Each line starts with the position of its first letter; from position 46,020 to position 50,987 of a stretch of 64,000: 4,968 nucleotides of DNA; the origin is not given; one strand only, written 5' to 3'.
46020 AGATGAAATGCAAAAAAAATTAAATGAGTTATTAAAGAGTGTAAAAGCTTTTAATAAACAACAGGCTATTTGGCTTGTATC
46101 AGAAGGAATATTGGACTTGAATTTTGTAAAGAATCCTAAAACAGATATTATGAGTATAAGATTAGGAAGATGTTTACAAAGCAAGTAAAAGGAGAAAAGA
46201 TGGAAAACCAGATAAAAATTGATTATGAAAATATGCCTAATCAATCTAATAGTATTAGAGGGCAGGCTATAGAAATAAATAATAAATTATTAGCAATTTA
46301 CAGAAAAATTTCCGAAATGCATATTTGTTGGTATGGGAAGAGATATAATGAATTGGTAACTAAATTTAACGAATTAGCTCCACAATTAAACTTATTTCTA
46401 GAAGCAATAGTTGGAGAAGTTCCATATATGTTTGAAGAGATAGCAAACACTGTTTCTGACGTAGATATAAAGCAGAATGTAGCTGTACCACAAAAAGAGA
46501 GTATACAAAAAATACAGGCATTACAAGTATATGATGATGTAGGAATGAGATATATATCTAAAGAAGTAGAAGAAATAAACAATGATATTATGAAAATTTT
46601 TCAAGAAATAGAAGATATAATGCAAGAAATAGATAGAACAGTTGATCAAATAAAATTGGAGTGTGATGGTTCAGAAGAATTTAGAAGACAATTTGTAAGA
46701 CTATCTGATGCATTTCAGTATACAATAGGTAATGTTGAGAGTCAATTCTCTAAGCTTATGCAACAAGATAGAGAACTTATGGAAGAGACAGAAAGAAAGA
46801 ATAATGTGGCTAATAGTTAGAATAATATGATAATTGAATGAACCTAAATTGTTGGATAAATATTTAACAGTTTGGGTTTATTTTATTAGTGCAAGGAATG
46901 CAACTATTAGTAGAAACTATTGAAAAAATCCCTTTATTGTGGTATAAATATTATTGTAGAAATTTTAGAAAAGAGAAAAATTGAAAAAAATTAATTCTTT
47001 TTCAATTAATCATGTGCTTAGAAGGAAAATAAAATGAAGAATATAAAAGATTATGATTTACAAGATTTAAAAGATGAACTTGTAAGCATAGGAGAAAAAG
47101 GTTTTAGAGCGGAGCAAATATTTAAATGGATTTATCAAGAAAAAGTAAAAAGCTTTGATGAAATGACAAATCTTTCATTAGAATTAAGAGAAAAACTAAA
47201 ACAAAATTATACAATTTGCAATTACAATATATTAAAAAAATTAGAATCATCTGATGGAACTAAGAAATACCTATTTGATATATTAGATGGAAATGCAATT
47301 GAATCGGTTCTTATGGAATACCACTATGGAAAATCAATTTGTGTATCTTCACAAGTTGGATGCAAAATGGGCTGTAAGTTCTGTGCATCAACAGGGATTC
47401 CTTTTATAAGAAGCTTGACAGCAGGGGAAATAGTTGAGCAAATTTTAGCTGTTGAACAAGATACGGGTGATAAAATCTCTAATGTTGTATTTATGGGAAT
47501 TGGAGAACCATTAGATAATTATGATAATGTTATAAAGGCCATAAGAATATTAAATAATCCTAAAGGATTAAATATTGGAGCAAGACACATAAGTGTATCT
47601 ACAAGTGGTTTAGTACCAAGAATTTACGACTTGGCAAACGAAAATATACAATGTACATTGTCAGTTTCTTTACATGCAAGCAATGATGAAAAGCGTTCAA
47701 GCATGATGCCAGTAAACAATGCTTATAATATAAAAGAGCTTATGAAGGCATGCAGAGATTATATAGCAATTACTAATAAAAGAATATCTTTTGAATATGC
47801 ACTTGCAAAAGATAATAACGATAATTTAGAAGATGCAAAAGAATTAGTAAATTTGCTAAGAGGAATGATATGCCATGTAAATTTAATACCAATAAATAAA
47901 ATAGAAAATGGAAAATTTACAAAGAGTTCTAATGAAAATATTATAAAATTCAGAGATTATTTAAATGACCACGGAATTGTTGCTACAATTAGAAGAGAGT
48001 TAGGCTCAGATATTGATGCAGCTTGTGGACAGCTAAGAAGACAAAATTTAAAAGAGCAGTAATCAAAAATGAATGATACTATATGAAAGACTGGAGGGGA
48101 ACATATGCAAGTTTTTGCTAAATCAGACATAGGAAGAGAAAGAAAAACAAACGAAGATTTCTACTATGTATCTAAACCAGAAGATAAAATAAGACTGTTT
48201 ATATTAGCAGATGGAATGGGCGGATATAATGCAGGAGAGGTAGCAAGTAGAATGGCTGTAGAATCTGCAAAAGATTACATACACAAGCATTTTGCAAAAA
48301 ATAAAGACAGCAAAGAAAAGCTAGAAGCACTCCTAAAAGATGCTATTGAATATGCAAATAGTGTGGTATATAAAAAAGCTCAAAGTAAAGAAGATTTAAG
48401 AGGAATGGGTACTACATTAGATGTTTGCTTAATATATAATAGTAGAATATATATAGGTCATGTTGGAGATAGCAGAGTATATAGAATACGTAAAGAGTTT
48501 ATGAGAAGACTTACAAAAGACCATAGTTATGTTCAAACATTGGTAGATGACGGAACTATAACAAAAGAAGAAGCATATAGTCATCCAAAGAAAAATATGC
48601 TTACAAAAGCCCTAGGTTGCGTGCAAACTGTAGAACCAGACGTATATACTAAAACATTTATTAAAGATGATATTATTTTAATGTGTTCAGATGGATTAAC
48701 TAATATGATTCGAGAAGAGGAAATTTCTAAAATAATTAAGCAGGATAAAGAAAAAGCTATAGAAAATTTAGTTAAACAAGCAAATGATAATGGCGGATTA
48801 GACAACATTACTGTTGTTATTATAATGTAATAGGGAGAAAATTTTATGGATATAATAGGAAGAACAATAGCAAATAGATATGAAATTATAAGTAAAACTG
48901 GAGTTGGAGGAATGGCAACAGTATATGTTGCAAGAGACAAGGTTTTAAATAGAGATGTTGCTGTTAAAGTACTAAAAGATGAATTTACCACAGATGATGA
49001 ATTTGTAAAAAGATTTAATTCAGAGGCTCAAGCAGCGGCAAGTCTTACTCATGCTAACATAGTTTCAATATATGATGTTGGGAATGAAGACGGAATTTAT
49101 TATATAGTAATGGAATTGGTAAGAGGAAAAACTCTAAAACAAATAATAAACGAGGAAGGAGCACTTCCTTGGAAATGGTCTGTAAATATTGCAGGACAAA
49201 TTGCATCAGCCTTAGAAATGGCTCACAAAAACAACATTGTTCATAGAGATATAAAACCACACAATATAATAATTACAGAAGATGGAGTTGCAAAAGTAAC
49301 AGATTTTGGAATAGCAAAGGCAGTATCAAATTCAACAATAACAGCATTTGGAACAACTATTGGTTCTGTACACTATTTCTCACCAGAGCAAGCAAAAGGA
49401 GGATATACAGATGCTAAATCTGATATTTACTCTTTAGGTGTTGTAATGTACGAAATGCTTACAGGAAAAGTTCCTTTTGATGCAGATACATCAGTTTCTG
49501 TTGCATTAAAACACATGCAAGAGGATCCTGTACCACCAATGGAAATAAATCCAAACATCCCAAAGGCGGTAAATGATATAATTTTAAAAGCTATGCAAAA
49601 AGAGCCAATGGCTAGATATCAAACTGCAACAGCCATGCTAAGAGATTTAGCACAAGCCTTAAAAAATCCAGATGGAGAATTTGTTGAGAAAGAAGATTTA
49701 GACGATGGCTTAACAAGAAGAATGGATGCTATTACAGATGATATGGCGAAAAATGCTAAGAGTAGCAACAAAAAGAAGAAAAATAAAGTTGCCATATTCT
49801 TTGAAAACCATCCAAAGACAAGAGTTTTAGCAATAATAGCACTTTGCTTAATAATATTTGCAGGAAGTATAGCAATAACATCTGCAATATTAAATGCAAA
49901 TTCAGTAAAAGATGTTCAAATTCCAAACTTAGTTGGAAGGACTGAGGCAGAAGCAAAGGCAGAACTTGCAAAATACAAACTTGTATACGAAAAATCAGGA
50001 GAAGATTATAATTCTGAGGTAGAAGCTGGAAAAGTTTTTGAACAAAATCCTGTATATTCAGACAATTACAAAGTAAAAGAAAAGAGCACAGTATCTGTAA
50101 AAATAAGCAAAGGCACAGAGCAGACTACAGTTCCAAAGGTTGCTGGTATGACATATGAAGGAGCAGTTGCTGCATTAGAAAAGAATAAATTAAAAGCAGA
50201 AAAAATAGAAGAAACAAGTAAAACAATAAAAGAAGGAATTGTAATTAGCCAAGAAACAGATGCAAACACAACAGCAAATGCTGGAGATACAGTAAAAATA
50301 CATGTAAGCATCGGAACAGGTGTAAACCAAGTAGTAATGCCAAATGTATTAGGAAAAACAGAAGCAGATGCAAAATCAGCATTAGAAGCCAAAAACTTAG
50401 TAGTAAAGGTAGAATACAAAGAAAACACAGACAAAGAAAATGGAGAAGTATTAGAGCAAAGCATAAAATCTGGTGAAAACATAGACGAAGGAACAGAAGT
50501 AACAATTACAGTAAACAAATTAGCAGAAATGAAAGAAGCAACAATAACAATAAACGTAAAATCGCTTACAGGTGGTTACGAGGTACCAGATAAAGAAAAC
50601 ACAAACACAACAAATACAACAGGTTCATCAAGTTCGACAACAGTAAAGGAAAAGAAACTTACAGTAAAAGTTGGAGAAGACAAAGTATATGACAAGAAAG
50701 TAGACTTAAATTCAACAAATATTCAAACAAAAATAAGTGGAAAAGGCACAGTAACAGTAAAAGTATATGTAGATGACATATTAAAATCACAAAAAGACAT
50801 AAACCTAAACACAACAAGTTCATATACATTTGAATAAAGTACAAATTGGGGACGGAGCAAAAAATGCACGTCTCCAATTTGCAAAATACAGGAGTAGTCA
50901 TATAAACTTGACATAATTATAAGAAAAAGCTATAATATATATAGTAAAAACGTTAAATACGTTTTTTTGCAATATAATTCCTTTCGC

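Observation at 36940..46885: Minimal, atypical type VIIb-like secretion locus without EssA, EssB or EsaA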

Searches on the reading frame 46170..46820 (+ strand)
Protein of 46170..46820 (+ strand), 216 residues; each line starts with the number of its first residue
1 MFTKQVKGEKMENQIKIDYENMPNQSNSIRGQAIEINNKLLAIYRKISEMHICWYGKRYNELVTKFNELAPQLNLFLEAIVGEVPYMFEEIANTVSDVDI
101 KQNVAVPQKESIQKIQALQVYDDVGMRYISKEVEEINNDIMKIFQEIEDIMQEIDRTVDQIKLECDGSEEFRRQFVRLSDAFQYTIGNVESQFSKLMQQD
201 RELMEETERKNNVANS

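Call 3: search_protein_families(library=pfam, proteins=[window:46170-46820:+], max_evalue=1)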
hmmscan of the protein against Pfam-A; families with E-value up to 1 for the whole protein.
window:46170-46820:+ (216 aa): 13 families
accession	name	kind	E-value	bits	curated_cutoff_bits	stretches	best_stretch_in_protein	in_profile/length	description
PF06013.18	WXG100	-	1.5e-06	28.9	27.3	1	14-73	1-63/86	Proteins of 100 residues with WXG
PF06103.16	DUF948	-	0.00061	20.4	37.2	1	129-162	31-64/89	Bacterial protein of unknown function (DUF948)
PF04108.17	ATG17_like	-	0.0014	18.6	43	1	4-200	110-277/355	Autophagy protein ATG17-like domain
PF04513.17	Baculo_PEP_C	-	0.0033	17.9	38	1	129-197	36-98/140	Baculovirus polyhedron envelope protein, PEP, C terminus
PF03952.21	Enolase_N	-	0.0067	17.1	35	1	102-172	30-101/131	Enolase, N-terminal domain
PF12210.13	Hrs_helical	-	0.015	16.2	30.6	1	10-52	5-45/95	Hepatocyte growth factor-regulated tyrosine kinase substrate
PF23353.1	BBS2_hp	-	0.021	15.3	27.7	1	141-212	4-77/98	BBS2 hairpin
PF18077.6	DUF5595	-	0.053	14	29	1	173-213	22-62/73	Domain of unknown function (DUF5595)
PF09177.16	STX6_10_61_N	-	0.065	14.2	29.4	1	127-162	35-68/99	Syntaxin 6/10/61, N-terminal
PF18904.5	DUF5660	-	0.069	13.8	24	0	129-160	6-37/109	Domain of unknown function (DUF5660)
PF06419.17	COG6_N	-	0.17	12.4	27.4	1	129-203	20-87/114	Conserved oligomeric complex COG6, N-terminal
PF24850.1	CC_BshC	-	0.23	11.8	27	1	129-160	42-73/159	Bacillithiol biosynthesis BshC, C-terminal coiled-coil domain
PF17109.10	Goodbye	-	0.59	11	24.8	0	130-154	93-117/120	fungal STAND N-terminal Goodbye domain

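Call 4: search_protein_families(library=ncbifam, proteins=[window:46170-46820:+], max_evalue=1)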
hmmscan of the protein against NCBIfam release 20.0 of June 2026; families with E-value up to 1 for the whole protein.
window:46170-46820:+ (216 aa): 6 families
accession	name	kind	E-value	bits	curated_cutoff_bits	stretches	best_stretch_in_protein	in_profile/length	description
NF035934.1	ESAT6_2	subfamily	8.9e-09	35.5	100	2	14-76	2-64/96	pore-forming ESAT-6 family protein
TIGR03930.1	WXG100_ESAT6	subfamily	4.8e-08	33.1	44.85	2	14-76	1-63/90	WXG100 family type VII secretion target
TIGR01060.2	eno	equivalog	0.015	14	300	1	103-170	31-99/425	phosphopyruvate hydratase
TIGR03267.1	methan_mark_2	hypoth_equivalog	0.031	13.3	365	1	87-170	230-308/323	methanogenesis marker 2 protein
NF010671.0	PRK14068.1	equivalog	0.057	13.5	95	1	144-210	5-74/76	exodeoxyribonuclease VII small subunit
NF007803.0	PRK10509.1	equivalog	0.076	13.3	75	1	91-125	5-40/64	bacterioferritin-associated ferredoxin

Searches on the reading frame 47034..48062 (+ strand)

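Call 81: search_protein_families(library=ncbifam, proteins=[window:47034-48062:+], max_evalue=0.00001)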
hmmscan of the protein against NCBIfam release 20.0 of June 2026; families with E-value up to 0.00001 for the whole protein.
window:47034-48062:+ (342 aa): 11 families
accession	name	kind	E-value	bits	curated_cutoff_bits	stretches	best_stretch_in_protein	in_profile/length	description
TIGR00048.1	rRNA_mod_RlmN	equivalog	1.7e-131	438.4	290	1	3-341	8-349/355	dual-specificity RNA methyltransferase RlmN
NF011031.0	PRK14461.1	equivalog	4e-99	332.1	601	1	2-336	8-363/372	ribosomal RNA large subunit methyltransferase N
NF008396.0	PRK11194.1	equivalog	3.1e-87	292.9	633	1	3-335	14-354/379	dual-specificity RNA methyltransferase RlmN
NF000424.4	CfrAB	exception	6.4e-79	265.8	530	1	12-335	7-337/338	Cfr family 23S rRNA (adenine(2503)-C(8))-methyltransferase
TIGR04432.1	rSAM_Cfr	equivalog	4.9e-77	259.5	550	1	11-336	8-340/341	Cfr family 23S rRNA (adenine(2503)-C(8))-methyltransferase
NF011024.0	PRK14453.1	equivalog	1.7e-76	257.8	468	1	11-338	10-344/348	23S rRNA (adenine(2503)-C(8))-methyltransferase Cfr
NF011040.0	PRK14470.1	equivalog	1.4e-65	222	441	1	10-335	7-332/338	ribosomal RNA large subunit methyltransferase N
NF011034.0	PRK14464.1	equivalog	7.2e-58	196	422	1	9-340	3-332/348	RNA methyltransferase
TIGR04317.1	W_rSAM_matur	equivalog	8.2e-08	31.7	380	1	101-303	5-203/349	tungsten cofactor oxidoreductase radical SAM maturase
TIGR04038.1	tatD_link_rSAM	subfamily_domain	3.9e-06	26.8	129.7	1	96-244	4-157/192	TatD family nuclease-associated radical SAM protein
TIGR02493.1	PFLA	equivalog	3.9e-06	26.4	231.75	1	108-301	23-211/235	pyruvate formate-lyase-activating protein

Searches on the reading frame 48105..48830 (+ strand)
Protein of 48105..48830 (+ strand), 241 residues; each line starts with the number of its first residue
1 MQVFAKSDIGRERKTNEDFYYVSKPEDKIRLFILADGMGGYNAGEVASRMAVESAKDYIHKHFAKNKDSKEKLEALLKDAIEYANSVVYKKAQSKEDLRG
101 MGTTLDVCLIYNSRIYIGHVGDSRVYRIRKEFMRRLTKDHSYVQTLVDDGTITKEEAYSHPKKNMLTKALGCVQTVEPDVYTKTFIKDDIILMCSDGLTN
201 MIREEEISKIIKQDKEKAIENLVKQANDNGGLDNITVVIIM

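Call 81: search_protein_families(library=ncbifam, proteins=[window:48105-48830:+], max_evalue=0.00001)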
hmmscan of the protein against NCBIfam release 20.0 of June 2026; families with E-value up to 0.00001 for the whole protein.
window:48105-48830:+ (241 aa): 2 families
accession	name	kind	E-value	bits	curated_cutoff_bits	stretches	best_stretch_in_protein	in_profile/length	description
NF033484.1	Stp1_PP2C_phos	equivalog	5.8e-88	294.3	230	1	6-240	1-231/232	Stp1/IreP family PP2C-type Ser/Thr phosphatase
NF011149.0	PRK14559.1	equivalog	4.1e-50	171.2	374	1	4-240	375-629/642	serine/threonine phosphatase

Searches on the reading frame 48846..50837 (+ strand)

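Call 81: search_protein_families(library=ncbifam, proteins=[window:48846-50837:+], max_evalue=0.00001)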
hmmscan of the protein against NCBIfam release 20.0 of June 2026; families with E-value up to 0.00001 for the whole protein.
window:48846-50837:+ (663 aa): 16 families
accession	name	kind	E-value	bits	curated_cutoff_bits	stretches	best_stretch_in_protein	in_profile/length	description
NF033483.0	PknB_PASTA_kin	equivalog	8.6e-186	619.3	450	1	4-556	1-562/563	Stk1 family PASTA domain-containing Ser/Thr kinase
NF052427.1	StpK7MSMEG_1200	equivalog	1e-68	232.3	900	1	11-275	8-272/601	serine/threonine protein kinase StpK7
NF047741.1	antiphage_MADS6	equivalog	1.3e-53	182.5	460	2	113-280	302-469/612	methylation-associated defense system protein kinase MAD6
TIGR03903.1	TOMM_kin_cyc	equivalog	3.8e-45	154.2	705.75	1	36-267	4-243/1267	TOMM system kinase/cyclase fusion protein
NF009651.0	PRK13184.1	equivalog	6e-45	153.6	839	1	10-282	2-300/932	serine/threonine-protein kinase PknD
NF053615.1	SerThrKinAfsKStmc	equivalog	1.2e-37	130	1300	1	11-259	14-256/809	protein serine/threonine kinase AfsK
NF038150.1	lanthi_synth_IV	equivalog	9.6e-29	100.3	650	1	9-307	188-491/851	class IV lanthionine synthetase LanL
NF033442.0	BREX_PglW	equivalog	4.3e-25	87.7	990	1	5-277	507-775/1391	BREX system serine/threonine kinase PglW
NF058632.1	SerThrKinPrkT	equivalog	2.8e-16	59.4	280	1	3-321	14-305/322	serine/threonine protein kinase PrkT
NF038151.1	lanthi_synth_III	equivalog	1.2e-14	53.7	575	1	26-230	236-449/833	class III lanthionine synthetase LanKC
NF043056.1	T4SS_LegK1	equivalog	4.1e-13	48.8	550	1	23-203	91-282/516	Dot/Icm T4SS effector kinase LegK1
TIGR03724.2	arch_bud32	equivalog_domain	2.9e-11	43.2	125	1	55-162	38-136/193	KEOPS complex kinase/ATPase Bud32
NF011463.0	PRK14879.1-4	equivalog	2.4e-09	37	188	1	55-162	63-165/237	Kae1-associated kinase Bud32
NF011460.0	PRK14879.1-1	equivalog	4.7e-08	32.5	199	1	84-165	85-165/232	Kae1-associated kinase Bud32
NF011462.0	PRK14879.1-3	equivalog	2.5e-07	30.6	174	1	55-169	39-138/192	Kae1-associated kinase Bud32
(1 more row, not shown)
